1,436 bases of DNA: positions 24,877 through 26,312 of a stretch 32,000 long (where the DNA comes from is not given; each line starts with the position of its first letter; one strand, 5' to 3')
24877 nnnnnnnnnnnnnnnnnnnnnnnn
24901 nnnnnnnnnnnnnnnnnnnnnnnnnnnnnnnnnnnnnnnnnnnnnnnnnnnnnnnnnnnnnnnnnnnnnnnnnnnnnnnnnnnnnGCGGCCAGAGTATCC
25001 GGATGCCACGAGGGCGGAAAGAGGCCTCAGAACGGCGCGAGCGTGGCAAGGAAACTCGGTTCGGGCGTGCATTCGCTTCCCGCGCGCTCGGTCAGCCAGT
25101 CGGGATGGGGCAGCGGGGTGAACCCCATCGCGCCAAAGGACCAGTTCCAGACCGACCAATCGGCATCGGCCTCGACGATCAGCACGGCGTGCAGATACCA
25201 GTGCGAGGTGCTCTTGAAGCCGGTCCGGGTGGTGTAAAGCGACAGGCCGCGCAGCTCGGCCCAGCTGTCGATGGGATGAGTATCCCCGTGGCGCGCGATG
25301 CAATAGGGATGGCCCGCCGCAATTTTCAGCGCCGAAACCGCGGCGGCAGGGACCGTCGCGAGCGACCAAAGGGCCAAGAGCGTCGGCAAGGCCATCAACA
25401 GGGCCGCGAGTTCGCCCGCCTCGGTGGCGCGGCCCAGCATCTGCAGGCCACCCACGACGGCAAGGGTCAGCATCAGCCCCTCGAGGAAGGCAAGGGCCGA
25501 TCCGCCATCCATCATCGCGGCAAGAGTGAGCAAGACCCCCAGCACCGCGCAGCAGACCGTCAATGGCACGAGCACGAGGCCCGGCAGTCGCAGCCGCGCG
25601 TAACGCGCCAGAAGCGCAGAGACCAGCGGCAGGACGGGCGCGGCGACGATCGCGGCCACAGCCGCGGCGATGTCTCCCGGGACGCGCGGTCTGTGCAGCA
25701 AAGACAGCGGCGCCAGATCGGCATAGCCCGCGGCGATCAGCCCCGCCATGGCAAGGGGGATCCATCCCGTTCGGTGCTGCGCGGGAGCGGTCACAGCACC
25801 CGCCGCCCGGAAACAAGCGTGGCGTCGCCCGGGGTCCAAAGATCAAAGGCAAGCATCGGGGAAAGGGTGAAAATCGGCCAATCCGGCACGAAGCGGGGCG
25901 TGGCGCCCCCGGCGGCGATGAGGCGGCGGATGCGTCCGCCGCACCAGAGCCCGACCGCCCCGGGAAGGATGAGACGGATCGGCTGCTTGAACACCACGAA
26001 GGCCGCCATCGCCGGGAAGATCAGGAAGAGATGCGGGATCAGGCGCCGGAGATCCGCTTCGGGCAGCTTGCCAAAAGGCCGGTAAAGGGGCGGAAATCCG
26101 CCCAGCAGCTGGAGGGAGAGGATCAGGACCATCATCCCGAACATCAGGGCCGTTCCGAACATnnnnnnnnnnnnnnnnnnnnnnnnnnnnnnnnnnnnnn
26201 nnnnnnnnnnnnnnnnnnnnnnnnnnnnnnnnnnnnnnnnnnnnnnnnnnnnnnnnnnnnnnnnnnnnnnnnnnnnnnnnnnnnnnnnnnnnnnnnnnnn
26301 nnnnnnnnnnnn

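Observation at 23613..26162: Four-gene operon coupling an RNA ligase to a membrane-anchored LAS-type peptidase and two membrane proteins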

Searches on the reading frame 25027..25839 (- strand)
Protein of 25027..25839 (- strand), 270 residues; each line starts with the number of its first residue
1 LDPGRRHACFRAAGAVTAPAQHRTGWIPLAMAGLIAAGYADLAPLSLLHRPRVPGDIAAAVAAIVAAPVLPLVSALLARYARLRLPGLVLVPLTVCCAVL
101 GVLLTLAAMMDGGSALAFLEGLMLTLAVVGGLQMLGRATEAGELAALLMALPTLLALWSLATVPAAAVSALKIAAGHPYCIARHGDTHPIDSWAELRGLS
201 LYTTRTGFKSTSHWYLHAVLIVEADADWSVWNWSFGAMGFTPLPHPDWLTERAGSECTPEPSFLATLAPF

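Call 3: search_protein_families(library=pfam, max_evalue=0.1, proteins=[window:25030-25839:-])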
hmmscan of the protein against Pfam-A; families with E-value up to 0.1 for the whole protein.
seq(270 aa): 0 families

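Call 4: search_protein_families(library=ncbifam, max_evalue=0.1, proteins=[window:25030-25839:-])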
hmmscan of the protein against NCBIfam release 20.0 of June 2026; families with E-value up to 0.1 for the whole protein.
seq(270 aa): 0 families

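Call 30: find_homologous_proteins(query=window:25030-25839:-)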
Query seq(270 aa) (270 aa): 6 proteins with E <= 0.001 among 8000 candidates.
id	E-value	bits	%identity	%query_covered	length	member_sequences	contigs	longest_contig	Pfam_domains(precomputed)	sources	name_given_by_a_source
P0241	1.5e-148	512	100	89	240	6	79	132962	-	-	-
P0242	5.3e-139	480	95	89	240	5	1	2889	-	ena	-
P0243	1.6e-114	400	83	89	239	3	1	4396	-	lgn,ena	-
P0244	6.7e-100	352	69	94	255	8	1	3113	-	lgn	-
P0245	5.2e-57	212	51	87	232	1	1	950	-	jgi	jgi:hypothetical protein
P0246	2.8e-25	108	35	90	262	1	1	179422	-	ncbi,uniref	ncbi:hypothetical protein [Roseibium sp.]|uniref:hypothetical protein n=1 Tax=Roseibium sp. TaxID=19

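Call 32: search_protein_families(library=padloc, max_evalue=0.01, proteins=[window:25027-25839:-])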
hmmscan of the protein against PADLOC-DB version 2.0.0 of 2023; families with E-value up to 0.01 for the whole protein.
window:25027-25839:- (270 aa): 0 families

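Call 50: find_encoding_contigs(protein=P0246, flank=4000, max_places=2)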
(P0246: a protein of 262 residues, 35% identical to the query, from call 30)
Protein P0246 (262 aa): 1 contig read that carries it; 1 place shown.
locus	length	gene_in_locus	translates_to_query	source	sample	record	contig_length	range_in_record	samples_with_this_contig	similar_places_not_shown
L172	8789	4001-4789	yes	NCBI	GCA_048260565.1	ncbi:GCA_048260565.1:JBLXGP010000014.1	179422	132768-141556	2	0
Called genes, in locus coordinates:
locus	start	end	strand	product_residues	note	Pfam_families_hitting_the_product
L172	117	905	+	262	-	-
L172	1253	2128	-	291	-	PF01510:Amidase_2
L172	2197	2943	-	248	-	PF00182:Glyco_hydro_19 (faint)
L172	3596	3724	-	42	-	-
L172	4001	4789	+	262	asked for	-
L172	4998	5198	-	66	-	-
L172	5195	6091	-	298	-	PF01370:Epimerase, PF13460:NAD_binding_10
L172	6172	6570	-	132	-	PF00903:Glyoxalase, PF12681:Glyoxalase_2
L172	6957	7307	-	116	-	-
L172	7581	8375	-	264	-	PF00392:GntR, PF07729:FCD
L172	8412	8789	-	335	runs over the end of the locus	PF00005:ABC_tran, PF08352:oligo_HPY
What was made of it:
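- The one distant g2 relative, in Roseibium, has no ligase or g4 nearby (call 50).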

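Call 57: search_protein_families(library=phrogs, max_evalue=0.001, proteins=[window:25027-25839:-])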
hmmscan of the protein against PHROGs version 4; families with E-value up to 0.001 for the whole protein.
window:25027-25839:- (270 aa): 0 families

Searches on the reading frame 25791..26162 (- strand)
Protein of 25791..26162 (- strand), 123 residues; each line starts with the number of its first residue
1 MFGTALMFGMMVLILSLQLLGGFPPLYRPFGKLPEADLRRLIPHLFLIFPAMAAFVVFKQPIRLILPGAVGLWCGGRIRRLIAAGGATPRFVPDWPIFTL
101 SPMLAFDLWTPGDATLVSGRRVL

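Call 3: search_protein_families(library=pfam, max_evalue=0.1, proteins=[window:25794-26162:-])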
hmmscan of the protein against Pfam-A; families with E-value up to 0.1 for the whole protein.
seq(123 aa): 0 families

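Call 4: search_protein_families(library=ncbifam, max_evalue=0.1, proteins=[window:25794-26162:-])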
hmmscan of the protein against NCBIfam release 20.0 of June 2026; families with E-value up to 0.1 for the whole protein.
seq(123 aa): 0 families

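Call 32: search_protein_families(library=padloc, max_evalue=0.01, proteins=[window:25791-26162:-])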
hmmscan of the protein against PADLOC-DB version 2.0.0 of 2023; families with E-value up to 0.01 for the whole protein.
window:25791-26162:- (123 aa): 0 families

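Call 49: search_protein_representatives(protein=window:25791-26162:-)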
Query: 123 residues. Proteins with E-value up to 0.001 (for the whole library): 18; up to 1e-10: 6; up to 1e-30: 1. The best 18 are listed.
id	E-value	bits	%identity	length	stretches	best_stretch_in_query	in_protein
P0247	4.8e-54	198.1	81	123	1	1-122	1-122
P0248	1.3e-24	102.9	50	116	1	7-114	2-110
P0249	2.1e-13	66.6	37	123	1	5-119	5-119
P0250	1.6e-11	60.6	39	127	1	10-117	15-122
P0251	2.3e-11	60.1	34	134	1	8-114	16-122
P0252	6.9e-11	58.5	38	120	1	6-117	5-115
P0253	1.2e-09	54.4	40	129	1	5-117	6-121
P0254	3.1e-08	49.9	37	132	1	10-117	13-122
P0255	1.8e-07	47.4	39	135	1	8-113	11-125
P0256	8.2e-06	42.1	40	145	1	7-119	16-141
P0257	4.5e-05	39.7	34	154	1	9-114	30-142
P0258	5.1e-05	39.5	38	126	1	6-119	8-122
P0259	5.2e-05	39.5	38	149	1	9-114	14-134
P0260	6.1e-05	39.3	37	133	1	10-112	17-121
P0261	1.1e-04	38.4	35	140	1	4-116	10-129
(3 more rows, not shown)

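Call 57: search_protein_families(library=phrogs, max_evalue=0.001, proteins=[window:25791-26162:-])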
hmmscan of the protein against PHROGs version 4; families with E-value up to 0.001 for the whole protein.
window:25791-26162:- (123 aa): 0 families
